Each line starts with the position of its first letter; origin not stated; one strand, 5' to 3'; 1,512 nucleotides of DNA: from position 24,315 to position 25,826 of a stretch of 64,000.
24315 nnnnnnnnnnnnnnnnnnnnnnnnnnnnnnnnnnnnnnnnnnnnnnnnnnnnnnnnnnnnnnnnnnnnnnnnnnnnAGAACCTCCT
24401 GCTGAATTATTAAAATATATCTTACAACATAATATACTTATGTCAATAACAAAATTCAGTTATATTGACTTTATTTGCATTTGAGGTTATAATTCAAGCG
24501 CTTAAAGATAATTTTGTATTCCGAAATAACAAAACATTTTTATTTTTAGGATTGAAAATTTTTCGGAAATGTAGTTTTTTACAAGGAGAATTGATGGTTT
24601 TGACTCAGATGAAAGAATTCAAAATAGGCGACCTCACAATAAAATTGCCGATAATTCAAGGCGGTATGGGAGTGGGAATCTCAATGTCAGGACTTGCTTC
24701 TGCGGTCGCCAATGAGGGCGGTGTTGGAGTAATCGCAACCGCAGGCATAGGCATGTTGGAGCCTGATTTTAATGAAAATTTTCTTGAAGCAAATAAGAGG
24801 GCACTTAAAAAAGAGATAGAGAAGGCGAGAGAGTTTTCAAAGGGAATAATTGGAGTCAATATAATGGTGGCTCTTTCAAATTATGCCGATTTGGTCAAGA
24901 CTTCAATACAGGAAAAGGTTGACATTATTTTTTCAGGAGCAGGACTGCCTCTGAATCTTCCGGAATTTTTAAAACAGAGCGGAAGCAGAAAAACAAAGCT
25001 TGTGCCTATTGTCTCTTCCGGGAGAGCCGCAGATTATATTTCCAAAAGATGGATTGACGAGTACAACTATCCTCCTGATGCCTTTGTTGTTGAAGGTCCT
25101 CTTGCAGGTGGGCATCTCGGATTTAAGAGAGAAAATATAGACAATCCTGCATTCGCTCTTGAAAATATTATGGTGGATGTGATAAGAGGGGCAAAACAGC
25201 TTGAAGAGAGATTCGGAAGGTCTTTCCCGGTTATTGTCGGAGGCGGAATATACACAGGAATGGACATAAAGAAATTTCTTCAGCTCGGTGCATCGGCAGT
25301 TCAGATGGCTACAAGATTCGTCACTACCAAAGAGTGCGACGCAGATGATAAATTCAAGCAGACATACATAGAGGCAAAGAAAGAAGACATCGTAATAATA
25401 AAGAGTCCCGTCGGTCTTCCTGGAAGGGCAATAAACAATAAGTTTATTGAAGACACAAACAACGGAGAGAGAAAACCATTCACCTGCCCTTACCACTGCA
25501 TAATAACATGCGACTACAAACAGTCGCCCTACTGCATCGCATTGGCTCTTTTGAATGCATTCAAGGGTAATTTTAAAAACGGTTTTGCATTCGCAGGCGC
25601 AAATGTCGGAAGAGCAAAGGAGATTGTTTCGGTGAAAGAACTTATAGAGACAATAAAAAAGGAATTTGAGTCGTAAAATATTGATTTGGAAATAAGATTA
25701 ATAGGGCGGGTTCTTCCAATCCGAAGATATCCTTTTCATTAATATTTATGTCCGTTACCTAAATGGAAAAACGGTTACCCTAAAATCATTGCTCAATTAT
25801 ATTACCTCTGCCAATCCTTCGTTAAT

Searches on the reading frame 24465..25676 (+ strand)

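Call 4: search_protein_families(library=pfam, proteins=[window:24465-25676:+], max_evalue=0.01)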
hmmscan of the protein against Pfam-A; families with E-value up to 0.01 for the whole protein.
window:24465-25676:+ (403 aa): 6 families
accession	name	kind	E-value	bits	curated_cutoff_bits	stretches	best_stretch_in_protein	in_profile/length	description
PF03060.21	NMO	-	4.5e-54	184.5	28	1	51-398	2-329/331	Nitronate monooxygenase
PF00478.31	IMPDH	-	1.8e-06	27.6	25.6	1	252-297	206-251/345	IMP dehydrogenase / GMP reductase domain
PF01180.27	DHO_dh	-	7.9e-05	22.4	27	1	244-286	231-273/291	Dihydroorotate dehydrogenase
PF01070.24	FMN_dh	-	0.00016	21.3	24.9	1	245-286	265-306/350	FMN-dependent dehydrogenase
PF00977.27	His_biosynth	-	0.0014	18.6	23.6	1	253-290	73-110/228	Histidine biosynthesis protein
PF01645.23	Glu_synthase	-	0.0045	16.6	20.4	0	248-292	270-314/369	Conserved region in glutamate synthase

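Call 5: search_protein_families(library=padloc, proteins=[window:24465-25676:+], max_evalue=0.01)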
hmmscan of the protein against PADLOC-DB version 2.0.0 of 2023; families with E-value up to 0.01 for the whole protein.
window:24465-25676:+ (403 aa): 0 families
